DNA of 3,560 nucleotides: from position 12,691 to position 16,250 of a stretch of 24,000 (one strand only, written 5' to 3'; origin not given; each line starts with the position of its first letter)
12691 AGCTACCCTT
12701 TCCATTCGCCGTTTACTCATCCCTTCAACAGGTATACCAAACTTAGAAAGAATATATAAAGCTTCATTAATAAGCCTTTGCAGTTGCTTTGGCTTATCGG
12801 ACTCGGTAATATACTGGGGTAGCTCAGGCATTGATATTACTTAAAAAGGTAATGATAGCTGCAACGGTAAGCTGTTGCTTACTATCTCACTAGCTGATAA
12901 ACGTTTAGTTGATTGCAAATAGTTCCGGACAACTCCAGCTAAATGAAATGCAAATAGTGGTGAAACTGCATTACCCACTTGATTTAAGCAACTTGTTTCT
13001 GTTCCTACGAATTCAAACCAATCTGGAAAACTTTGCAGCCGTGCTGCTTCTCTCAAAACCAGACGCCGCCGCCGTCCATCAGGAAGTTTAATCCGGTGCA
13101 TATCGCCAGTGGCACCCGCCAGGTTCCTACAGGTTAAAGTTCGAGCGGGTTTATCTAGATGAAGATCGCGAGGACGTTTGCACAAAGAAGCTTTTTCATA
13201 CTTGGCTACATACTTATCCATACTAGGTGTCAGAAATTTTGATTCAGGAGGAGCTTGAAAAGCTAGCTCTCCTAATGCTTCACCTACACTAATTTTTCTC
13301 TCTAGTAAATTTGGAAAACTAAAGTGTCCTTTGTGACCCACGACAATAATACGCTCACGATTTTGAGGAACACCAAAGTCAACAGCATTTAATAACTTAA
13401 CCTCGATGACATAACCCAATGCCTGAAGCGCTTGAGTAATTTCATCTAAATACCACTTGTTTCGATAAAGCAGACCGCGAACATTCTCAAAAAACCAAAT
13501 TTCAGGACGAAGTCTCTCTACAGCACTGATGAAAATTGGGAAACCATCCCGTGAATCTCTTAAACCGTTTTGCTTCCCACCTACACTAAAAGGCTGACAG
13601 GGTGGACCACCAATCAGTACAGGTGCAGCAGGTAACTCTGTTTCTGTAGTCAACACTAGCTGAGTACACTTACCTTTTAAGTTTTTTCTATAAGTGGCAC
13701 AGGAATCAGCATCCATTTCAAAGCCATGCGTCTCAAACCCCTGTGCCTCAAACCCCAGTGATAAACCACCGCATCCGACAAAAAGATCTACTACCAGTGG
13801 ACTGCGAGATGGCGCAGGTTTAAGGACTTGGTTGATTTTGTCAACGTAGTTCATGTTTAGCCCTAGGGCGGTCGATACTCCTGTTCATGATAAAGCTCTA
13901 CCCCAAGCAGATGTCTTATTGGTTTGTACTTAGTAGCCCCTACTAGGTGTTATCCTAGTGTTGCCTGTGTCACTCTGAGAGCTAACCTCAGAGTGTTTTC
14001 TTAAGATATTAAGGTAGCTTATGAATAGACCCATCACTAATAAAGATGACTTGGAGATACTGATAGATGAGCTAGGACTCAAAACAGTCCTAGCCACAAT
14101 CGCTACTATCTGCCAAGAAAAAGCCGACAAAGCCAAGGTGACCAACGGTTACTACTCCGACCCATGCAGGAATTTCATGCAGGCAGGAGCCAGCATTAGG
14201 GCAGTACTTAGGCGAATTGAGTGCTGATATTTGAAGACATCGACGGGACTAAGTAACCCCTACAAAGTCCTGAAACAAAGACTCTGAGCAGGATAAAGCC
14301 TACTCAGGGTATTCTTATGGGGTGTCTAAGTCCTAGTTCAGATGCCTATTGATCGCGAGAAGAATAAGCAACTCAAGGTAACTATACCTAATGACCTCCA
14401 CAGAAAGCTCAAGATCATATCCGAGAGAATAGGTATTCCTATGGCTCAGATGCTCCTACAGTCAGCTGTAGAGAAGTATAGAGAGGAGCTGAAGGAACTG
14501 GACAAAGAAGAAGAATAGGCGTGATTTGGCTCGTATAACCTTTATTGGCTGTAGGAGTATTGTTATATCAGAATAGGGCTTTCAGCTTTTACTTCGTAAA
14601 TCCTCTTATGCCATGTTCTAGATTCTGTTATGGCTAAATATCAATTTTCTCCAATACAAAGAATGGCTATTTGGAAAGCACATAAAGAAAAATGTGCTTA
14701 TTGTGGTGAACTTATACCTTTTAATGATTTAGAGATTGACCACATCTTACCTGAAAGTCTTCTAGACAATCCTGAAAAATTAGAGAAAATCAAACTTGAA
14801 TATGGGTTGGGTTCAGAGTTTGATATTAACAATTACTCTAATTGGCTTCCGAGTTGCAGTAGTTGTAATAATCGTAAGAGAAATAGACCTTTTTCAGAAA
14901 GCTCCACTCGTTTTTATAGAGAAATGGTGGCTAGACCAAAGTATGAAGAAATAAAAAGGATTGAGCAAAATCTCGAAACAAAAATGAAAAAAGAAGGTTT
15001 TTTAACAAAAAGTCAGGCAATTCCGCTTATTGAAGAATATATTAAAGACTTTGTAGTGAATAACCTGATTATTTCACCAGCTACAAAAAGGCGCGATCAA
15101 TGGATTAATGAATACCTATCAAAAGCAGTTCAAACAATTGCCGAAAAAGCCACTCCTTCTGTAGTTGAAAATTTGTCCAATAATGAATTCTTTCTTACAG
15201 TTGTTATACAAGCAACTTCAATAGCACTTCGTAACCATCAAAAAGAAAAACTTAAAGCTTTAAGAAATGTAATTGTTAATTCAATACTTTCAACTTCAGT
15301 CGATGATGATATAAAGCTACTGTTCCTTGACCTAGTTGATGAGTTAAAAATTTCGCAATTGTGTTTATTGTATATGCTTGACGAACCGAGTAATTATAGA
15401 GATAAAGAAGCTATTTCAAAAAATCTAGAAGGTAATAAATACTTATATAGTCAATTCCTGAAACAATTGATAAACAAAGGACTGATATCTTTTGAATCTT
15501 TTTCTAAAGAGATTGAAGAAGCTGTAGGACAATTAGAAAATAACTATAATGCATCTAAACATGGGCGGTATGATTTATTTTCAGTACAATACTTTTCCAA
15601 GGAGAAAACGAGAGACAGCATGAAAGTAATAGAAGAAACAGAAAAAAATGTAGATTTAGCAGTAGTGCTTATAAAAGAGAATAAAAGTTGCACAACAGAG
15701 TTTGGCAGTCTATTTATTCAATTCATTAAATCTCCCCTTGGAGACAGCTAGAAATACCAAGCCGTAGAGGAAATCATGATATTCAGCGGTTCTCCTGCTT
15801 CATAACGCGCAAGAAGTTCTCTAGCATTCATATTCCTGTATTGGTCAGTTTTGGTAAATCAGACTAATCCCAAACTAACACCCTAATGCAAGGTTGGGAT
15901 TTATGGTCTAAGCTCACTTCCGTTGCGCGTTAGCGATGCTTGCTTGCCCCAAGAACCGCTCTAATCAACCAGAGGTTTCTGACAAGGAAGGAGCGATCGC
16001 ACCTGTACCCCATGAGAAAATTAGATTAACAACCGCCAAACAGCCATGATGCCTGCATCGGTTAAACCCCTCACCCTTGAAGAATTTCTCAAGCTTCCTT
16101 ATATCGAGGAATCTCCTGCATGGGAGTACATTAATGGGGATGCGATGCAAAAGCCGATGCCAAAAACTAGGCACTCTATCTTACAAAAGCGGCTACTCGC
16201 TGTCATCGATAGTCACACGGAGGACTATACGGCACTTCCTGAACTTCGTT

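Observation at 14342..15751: RHH protein plus HNH nuclease fused to an unassignable ~270-aa domain: candidate undescribed defence or toxin-antitoxin-like module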

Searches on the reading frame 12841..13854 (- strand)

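Call 3: search_protein_families(library=pfam, proteins=[window:12841-13854:-], max_evalue=1)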
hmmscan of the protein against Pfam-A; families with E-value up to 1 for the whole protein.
window:12841-13854:- (337 aa): 2 families
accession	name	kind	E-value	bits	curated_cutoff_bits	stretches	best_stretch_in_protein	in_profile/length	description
PF00145.23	DNA_methylase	-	1.4e-56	192.8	22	1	21-307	3-320/324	C-5 cytosine-specific DNA methylase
PF09445.16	Methyltransf_15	-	0.0038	17.3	22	1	20-60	3-43/165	RNA cap guanine-N2 methyltransferase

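Call 4: search_protein_families(library=padloc, proteins=[window:12841-13854:-], max_evalue=1)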
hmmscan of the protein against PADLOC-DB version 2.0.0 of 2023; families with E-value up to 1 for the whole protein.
window:12841-13854:- (337 aa): 63 families (the best 25 are shown)
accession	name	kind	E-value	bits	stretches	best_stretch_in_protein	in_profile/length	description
PDLC03378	MTase_II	-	1.6e-66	222.9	1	21-318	5-335/344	Type II methyltransferase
PDLC03234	MTase_II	-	1e-62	210.6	2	20-199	6-204/375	Type II methyltransferase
PDLC00026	DruM2|DruM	-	6.9e-59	198.1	1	19-318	5-323/336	DNA cytosine methylase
PDLC03272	MTase_II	-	3.7e-58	195.6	1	9-314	65-391/407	Type II methyltransferase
PDLC03326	MTase_II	-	6.1e-55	185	2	18-184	4-185/412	Type II methyltransferase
PDLC03307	MTase_II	-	6.8e-49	165.1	2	22-182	4-201/382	Type II methyltransferase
PDLC00033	DruM2|DruM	-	4e-48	162.5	2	21-181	24-198/368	DNA cytosine methylase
PDLC03237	MTase_II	-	3.6e-45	152.3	2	20-175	795-969/1036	Type II methyltransferase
PDLC00030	DruM2|DruM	-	2.1e-42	143.7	3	80-180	87-190/380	DNA cytosine methylase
PDLC02649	DrmMII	-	4.2e-42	142.6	3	79-197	118-247/422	DrmMII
PDLC02650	DrmMII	-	1.5e-38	130.9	3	21-129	11-137/435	DrmMII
PDLC00027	DruM2|DruM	-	3.1e-38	130.1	2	21-187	14-188/361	DNA cytosine methylase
PDLC03279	MTase_II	-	2.1e-37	126.7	2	21-218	5-222/587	Type II methyltransferase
PDLC00029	DruM2|DruM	-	2.6e-37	126.9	2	21-197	7-192/329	DNA cytosine methylase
PDLC00031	DruM2|DruM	-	3.9e-37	126.2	2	21-177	14-174/361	DNA cytosine methylase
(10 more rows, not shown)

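Call 5: search_protein_families(library=ncbifam, proteins=[window:12841-13854:-], max_evalue=1)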
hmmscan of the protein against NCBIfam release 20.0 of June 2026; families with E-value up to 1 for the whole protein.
window:12841-13854:- (337 aa): 2 families
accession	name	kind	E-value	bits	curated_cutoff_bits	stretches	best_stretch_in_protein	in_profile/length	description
TIGR00675.1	dcm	superfamily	2e-50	172.3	100.65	1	21-300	1-320/329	DNA (cytosine-5-)-methyltransferase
NF007772.0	PRK10458.1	subfamily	4.7e-11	41.9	710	2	71-221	164-339/472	DNA cytosine methylase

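Call 87: search_protein_families(library=pfam, proteins=[L063:4348-4728:+], max_evalue=0.05)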
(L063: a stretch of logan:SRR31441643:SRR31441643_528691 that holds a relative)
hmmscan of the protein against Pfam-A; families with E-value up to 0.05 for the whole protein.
L063:4348-4728:+ (127 aa): 5 families
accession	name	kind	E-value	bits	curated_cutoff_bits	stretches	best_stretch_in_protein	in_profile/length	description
PF12352.13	V-SNARE_C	-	8.1e-05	23.3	27.1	1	25-73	5-53/66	Snare region anchored in the vesicle membrane C-terminus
PF05667.16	CCDC22_CC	-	0.00099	18.8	39.2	1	2-73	210-281/477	CCDC22 protein coiled-coil region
PF25785.1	TPR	-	0.021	15.6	27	1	3-64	13-76/110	Nucleoprotein TPR-like domain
PF25786.1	HEAT_GCN1_C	-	0.027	14.9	27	1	47-113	58-125/151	GCN1-like, C-terminal HEAT repeats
PF04513.17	Baculo_PEP_C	-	0.038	14.5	38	0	3-80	44-123/140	Baculovirus polyhedron envelope protein, PEP, C terminus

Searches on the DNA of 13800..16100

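Call 92: search_rna_families(source=window, start=13800, end=16100, threshold=evalue, max_evalue=1)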
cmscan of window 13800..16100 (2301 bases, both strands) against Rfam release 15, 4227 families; matches with E-value up to 1: 1.
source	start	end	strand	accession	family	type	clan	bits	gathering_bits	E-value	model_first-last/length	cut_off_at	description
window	14719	14779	+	RF00592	SNORD78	Gene; snRNA; snoRNA; CD-box;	CL00051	21.8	38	0.93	1-65/65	no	Small nucleolar RNA SNORD78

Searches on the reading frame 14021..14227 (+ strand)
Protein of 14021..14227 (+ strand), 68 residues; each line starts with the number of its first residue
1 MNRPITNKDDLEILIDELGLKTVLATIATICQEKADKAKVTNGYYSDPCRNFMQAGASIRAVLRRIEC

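Call 3: search_protein_families(library=pfam, proteins=[window:14021-14227:+], max_evalue=1)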
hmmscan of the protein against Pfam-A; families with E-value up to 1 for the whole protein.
window:14021-14227:+ (68 aa): 1 family
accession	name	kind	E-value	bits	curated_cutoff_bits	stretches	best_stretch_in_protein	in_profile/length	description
PF01928.26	CYTH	-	0.085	13.1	23.2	1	28-60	23-55/179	CYTH domain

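Call 4: search_protein_families(library=padloc, proteins=[window:14021-14227:+], max_evalue=1)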
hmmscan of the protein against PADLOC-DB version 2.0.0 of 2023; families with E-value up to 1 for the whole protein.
window:14021-14227:+ (68 aa): 0 families

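Call 5: search_protein_families(library=ncbifam, proteins=[window:14021-14227:+], max_evalue=1)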
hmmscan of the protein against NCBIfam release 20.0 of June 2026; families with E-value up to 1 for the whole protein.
window:14021-14227:+ (68 aa): 0 families

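Call 59: search_protein_families(library=phrogs, proteins=[window:14021-14224:+], max_evalue=0.1)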
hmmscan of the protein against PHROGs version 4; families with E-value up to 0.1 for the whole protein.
window:14021-14224:+ (68 aa): 1 family
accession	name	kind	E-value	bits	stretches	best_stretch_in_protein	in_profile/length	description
phrog_24637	-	unknown function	0.08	13.9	1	26-65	14-47/76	-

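Call 87: search_protein_families(library=pfam, proteins=[L063:4348-4728:+], max_evalue=0.05)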
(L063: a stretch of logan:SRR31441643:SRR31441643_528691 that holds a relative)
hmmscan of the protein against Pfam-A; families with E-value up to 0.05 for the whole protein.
L063:4348-4728:+ (127 aa): 5 families
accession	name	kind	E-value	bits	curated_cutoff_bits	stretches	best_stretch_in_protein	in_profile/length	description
PF12352.13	V-SNARE_C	-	8.1e-05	23.3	27.1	1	25-73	5-53/66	Snare region anchored in the vesicle membrane C-terminus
PF05667.16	CCDC22_CC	-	0.00099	18.8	39.2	1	2-73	210-281/477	CCDC22 protein coiled-coil region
PF25785.1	TPR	-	0.021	15.6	27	1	3-64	13-76/110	Nucleoprotein TPR-like domain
PF25786.1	HEAT_GCN1_C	-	0.027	14.9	27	1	47-113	58-125/151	GCN1-like, C-terminal HEAT repeats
PF04513.17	Baculo_PEP_C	-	0.038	14.5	38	0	3-80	44-123/140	Baculovirus polyhedron envelope protein, PEP, C terminus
